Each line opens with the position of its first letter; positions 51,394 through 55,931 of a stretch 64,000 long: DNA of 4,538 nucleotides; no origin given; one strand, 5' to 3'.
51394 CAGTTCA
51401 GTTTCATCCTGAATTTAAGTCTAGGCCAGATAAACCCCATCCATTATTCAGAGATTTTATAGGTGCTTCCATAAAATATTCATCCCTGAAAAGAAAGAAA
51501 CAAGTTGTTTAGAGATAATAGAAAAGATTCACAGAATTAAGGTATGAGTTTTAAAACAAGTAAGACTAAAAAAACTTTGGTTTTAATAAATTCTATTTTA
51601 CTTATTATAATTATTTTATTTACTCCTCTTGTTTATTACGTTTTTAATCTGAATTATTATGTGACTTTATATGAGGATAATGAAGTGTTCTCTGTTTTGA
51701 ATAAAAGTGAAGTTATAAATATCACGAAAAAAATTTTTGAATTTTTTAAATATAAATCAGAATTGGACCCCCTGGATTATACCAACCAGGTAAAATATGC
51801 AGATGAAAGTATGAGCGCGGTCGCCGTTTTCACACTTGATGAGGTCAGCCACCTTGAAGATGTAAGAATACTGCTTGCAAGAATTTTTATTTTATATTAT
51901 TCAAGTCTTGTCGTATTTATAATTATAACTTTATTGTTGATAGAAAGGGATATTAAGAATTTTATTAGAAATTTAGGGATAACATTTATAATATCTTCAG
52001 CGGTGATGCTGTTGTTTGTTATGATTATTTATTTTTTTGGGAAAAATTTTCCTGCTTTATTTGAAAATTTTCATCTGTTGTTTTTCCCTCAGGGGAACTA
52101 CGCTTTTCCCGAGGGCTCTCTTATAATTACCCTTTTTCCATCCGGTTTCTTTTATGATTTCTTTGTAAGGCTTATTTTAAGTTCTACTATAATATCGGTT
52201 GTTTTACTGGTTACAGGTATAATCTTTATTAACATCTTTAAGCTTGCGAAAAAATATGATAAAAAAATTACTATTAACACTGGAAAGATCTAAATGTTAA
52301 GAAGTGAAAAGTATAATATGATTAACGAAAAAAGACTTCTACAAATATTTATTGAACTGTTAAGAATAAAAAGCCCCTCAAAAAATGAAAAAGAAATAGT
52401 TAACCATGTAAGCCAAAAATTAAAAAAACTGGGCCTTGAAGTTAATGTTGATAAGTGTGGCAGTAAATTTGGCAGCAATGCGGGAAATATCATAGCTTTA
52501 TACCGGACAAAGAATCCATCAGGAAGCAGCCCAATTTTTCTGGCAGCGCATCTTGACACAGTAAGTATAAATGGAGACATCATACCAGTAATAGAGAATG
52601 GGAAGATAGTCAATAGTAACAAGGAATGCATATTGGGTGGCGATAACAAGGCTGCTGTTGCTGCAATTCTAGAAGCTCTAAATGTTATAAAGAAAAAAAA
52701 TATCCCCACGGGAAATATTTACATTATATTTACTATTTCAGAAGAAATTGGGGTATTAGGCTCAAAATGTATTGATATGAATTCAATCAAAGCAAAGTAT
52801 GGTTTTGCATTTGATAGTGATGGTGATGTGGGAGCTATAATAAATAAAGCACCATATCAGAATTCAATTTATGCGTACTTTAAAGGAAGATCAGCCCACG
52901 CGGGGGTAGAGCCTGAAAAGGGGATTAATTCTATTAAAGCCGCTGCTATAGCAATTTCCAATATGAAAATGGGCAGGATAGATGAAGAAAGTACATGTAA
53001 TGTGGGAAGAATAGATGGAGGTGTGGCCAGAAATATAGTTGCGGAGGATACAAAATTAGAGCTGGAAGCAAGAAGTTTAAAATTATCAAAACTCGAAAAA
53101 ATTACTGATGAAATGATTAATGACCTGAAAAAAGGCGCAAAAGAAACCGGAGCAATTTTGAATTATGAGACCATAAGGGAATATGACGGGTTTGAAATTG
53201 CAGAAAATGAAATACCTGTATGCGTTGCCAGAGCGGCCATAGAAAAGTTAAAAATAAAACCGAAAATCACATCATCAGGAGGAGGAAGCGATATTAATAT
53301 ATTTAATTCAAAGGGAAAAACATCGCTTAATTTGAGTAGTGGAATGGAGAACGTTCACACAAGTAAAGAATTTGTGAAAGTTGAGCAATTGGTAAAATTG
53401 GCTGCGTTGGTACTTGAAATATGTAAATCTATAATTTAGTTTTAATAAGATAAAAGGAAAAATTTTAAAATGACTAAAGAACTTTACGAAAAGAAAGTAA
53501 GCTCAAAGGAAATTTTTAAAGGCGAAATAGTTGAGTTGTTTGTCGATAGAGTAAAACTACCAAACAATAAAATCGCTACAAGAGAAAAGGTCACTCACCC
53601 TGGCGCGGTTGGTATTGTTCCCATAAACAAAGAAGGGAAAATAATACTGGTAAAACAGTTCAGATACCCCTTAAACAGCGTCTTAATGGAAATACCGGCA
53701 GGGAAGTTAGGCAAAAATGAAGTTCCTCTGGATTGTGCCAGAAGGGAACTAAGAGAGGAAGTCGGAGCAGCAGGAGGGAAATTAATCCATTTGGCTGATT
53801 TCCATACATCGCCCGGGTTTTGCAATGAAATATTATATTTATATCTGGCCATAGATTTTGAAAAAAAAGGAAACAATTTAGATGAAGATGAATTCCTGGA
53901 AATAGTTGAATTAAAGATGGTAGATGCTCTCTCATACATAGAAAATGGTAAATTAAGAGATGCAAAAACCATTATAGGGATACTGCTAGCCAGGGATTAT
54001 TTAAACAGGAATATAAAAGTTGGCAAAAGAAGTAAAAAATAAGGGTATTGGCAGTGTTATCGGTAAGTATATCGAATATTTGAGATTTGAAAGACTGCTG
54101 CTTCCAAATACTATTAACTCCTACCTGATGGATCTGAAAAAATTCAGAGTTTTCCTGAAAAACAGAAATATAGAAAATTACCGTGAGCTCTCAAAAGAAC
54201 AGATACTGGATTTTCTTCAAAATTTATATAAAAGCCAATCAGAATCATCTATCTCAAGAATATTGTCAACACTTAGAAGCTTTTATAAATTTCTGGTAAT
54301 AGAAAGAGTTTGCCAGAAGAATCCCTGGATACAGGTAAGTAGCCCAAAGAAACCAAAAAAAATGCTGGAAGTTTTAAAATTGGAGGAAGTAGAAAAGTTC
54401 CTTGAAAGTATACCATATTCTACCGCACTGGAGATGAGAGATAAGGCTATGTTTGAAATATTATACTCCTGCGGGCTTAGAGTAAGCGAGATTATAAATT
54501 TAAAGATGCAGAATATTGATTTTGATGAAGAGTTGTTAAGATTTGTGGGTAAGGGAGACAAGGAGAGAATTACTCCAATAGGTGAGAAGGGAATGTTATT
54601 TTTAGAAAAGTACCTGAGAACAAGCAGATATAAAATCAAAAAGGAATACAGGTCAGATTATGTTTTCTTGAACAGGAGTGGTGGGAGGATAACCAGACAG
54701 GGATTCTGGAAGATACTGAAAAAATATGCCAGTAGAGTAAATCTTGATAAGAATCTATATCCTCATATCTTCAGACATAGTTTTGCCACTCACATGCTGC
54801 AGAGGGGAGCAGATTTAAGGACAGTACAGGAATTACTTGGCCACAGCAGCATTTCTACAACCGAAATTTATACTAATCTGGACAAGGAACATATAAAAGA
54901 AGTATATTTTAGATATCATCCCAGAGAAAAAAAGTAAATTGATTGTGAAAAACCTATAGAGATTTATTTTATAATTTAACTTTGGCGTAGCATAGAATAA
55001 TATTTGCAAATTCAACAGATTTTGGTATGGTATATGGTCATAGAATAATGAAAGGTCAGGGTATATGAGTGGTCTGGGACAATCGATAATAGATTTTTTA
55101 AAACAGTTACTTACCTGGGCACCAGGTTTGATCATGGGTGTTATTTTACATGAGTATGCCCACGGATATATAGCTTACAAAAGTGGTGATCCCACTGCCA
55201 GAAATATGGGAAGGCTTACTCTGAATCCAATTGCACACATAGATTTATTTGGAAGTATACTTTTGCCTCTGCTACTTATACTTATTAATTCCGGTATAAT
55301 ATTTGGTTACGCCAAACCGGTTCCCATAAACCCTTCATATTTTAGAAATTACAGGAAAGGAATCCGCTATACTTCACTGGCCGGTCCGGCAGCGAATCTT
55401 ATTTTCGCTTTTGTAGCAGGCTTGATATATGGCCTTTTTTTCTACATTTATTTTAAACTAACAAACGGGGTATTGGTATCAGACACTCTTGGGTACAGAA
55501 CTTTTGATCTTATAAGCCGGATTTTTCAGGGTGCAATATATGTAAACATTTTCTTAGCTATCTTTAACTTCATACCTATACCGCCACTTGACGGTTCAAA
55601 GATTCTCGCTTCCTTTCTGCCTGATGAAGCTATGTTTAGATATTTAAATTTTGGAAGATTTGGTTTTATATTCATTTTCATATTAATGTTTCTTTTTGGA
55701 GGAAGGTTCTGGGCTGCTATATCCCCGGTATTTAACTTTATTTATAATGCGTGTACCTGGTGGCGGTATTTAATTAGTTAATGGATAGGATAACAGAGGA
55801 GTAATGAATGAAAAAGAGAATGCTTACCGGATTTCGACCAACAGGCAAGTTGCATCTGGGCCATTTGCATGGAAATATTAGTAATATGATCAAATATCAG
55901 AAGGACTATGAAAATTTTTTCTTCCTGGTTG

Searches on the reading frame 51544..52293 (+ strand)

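Call 52: search_protein_families(library=pfam, proteins=[window:51544-52293:+], max_evalue=0.001)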
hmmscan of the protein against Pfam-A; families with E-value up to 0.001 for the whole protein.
window:51544-52293:+ (249 aa): 1 family
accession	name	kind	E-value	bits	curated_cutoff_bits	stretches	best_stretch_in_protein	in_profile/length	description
PF07314.17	Lit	-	9.8e-14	52.2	24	1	15-203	2-176/176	Lipoprotein intramolecular transacylase Lit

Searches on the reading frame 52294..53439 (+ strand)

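Call 52: search_protein_families(library=pfam, proteins=[window:52294-53439:+], max_evalue=0.001)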
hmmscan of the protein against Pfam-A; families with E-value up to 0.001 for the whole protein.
window:52294-53439:+ (381 aa): 4 families
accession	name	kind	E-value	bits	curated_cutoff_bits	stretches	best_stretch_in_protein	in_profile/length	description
PF01546.33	Peptidase_M20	-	2.2e-16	60.8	24.6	1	83-377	2-204/206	Peptidase family M20/M25/M40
PF07687.19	M20_dimer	-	3.7e-15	56.2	21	1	196-284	13-105/107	Peptidase dimerisation domain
PF05343.19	Peptidase_M42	-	8.8e-13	48.4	23.2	1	116-174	133-189/292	M42 glutamyl aminopeptidase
PF04389.22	Peptidase_M28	-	1.4e-08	35.2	21.3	1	65-162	1-79/193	Peptidase family M28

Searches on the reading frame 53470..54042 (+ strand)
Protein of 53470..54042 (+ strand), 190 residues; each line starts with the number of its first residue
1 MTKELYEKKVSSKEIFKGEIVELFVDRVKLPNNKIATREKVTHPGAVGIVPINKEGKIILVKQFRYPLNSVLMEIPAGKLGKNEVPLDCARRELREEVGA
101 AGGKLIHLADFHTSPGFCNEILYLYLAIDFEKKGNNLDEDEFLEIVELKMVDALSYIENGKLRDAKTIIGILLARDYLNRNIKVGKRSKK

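Call 52: search_protein_families(library=pfam, proteins=[window:53470-54042:+], max_evalue=0.001)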
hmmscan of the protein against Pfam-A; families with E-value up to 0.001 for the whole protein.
window:53470-54042:+ (190 aa): 1 family
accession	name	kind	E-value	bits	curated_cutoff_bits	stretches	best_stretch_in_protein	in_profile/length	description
PF00293.34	NUDIX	-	2.9e-18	66.6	21.1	1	43-151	2-118/134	NUDIX domain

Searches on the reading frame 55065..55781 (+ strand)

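Call 52: search_protein_families(library=pfam, proteins=[window:55065-55781:+], max_evalue=0.001)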
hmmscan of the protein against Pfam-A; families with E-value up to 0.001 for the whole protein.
window:55065-55781:+ (238 aa): 1 family
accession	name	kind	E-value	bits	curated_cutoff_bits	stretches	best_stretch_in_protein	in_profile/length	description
PF02163.28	Peptidase_M50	-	3e-12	46.8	27.2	1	21-186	5-195/221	Peptidase family M50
